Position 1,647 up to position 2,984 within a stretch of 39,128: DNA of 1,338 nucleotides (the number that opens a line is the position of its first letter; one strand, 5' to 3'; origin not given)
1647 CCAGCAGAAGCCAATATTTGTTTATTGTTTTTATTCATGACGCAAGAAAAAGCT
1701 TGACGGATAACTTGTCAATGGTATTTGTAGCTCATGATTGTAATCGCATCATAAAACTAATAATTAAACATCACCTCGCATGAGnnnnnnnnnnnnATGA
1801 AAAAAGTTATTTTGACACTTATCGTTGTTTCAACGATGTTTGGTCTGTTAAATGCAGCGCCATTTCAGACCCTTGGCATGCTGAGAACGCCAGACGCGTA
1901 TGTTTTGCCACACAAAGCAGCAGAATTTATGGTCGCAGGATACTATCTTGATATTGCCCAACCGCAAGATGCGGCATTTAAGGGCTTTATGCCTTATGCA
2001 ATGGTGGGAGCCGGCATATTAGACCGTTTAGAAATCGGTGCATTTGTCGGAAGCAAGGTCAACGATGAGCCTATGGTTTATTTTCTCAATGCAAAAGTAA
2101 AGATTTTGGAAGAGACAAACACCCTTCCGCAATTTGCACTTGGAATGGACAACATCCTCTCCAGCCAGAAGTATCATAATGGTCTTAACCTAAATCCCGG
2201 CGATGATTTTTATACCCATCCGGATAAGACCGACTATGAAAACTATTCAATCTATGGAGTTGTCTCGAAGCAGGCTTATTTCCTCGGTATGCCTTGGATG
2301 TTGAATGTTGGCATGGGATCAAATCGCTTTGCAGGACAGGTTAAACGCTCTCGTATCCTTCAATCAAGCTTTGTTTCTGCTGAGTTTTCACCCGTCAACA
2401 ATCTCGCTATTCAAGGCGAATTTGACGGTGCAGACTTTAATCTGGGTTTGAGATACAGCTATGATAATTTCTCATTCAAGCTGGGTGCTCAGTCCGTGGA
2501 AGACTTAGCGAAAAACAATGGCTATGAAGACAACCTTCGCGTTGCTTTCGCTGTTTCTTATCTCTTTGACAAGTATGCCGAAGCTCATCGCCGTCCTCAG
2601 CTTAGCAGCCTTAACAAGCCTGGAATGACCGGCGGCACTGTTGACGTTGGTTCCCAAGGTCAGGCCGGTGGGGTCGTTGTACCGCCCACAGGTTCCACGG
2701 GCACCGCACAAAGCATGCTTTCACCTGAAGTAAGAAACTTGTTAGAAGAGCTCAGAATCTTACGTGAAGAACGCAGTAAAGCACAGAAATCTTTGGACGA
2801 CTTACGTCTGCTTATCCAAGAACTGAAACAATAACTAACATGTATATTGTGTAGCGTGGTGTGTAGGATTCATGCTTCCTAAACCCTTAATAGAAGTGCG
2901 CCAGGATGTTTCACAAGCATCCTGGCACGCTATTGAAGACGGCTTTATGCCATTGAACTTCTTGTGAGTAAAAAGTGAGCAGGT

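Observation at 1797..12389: Ton/Tol-like motor operon without a TonB-dependent receptor: OM barrel, 1950-aa giant, 92-aa protein, ExbB, ExbD, ExbD, FHA-like/TonB_C transducer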

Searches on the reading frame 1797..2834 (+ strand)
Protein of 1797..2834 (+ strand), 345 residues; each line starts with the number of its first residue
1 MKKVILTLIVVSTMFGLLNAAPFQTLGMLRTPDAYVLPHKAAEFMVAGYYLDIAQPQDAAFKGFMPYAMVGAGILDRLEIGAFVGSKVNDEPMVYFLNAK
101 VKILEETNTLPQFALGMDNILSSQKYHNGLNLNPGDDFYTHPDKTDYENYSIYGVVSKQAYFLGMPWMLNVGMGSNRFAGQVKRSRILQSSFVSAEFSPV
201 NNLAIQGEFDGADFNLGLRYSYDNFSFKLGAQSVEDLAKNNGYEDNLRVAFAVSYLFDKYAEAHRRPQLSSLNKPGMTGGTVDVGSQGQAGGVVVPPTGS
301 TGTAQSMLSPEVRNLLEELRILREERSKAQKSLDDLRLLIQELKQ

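Call 4: search_protein_families(library=pfam, proteins=[window:1797-2834:+], max_evalue=0.1)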
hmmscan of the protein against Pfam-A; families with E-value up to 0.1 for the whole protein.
window:1797-2834:+ (345 aa): 1 family
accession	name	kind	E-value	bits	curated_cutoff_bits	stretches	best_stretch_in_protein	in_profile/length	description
PF06082.17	YjbH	-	0.05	12.8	24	0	98-126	79-107/658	Exopolysaccharide biosynthesis protein YbjH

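Call 5: search_protein_families(library=ncbifam, proteins=[window:1797-2834:+], max_evalue=0.1)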
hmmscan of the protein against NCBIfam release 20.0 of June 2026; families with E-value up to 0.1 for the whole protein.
window:1797-2834:+ (345 aa): 0 families

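Call 39: search_protein_families(library=pfam, alignment_id=A2, max_evalue=1)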
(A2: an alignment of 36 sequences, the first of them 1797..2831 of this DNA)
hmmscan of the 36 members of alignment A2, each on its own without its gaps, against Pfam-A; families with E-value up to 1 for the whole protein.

A. member 1, window:1797-2831:+ (345 aa): 1 family
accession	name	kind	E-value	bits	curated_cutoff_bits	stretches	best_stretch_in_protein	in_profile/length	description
PF06082.17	YjbH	-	0.05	12.8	24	0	98-126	79-107/658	Exopolysaccharide biosynthesis protein YbjH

B. families by the number of members that match (of 36 scanned): 32 families (the first 25 are shown)
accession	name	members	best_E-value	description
PF06082.17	YjbH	28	9.9e-06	Exopolysaccharide biosynthesis protein YbjH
PF09744.14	RH1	10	0.0092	RILP homology 1 domain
PF17675.6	APG6_N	8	0.085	Apg6 coiled-coil region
PF19314.4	DUF5917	6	0.038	Family of unknown function (DUF5917)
PF11221.13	Med21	6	0.061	Subunit 21 of Mediator complex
PF10473.14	CENP-F_leu_zip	5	0.00073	Leucine-rich repeats of kinetochore protein Cenp-F/LEK1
PF14197.11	Cep57_CLD_2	4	0.0076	Centrosome localisation domain of PPC89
PF23349.2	BBS7_hp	4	0.066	BBS7 hairpin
PF07989.16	Cnn_1N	4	0.086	Centrosomin N-terminal motif 1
PF04977.20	DivIC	3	0.0066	Septum formation initiator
PF16043.11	DUF4795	3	0.03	Domain of unknown function (DUF4795)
PF13600.11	DUF4140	3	0.033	N-terminal domain of unknown function (DUF4140)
PF02996.22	Prefoldin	2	0.14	Prefoldin subunit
PF14818.11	SOGA1-2-like_CC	2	0.16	SOGA 1/2-like, coiled-coil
PF18460.6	HetR_C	2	0.17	Heterocyst differentiation regulator C-terminal Hood domain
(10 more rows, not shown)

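Call 40: search_solved_structures(query=A2, max_evalue=10)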
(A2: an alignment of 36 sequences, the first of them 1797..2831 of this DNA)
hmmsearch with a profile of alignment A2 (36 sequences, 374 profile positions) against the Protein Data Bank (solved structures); distinct sequences matched with E-value up to 10: 16.
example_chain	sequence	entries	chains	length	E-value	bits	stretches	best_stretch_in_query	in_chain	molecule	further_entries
7b5h_AE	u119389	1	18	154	0.076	15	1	260-362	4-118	All3316 protein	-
3jb9_h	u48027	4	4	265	0.23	13.5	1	288-373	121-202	Pre-mRNA-splicing factor cwf15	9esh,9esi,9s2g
9o5s_Q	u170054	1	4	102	0.26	13.3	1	338-371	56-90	BXMart1-3 minibinder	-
6vzf_A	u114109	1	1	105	0.33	12.9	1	328-373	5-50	Autophagy-related protein 11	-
9xgo_H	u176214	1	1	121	0.37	12.8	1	128-222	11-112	BD58-0730 heavy chain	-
4ntq_A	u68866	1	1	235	0.49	12.4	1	218-312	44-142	Contact-dependent inhibitor A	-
3i00_A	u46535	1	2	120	0.5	12.4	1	310-371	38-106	Huntingtin-interacting protein 1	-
2n64_A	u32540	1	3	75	0.54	12.2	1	305-368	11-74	SH3 domain-containing kinase-binding protein 1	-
5djn_A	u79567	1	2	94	0.55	12.2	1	330-371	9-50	Kinesin-like protein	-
3qod_A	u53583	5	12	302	0.82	11.6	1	327-369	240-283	Heterocyst differentiation protein | Transcription Factor HetR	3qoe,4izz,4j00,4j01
5aze_H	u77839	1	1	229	1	11.3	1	129-222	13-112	6RL#9 FAB HEAVY CHAIN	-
9jqr_D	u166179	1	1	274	1.1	11.2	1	281-366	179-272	Vdelta2 T cell receptor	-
8s5t_D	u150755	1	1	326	1.5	10.8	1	301-368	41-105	Effector SemD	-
5i4z_A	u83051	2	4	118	1.6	10.7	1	319-364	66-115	Myc proto-oncogene protein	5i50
5abs_A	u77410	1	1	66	3.6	9.5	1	311-366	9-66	SH3 DOMAIN-CONTAINING KINASE-BINDING PROTEIN 1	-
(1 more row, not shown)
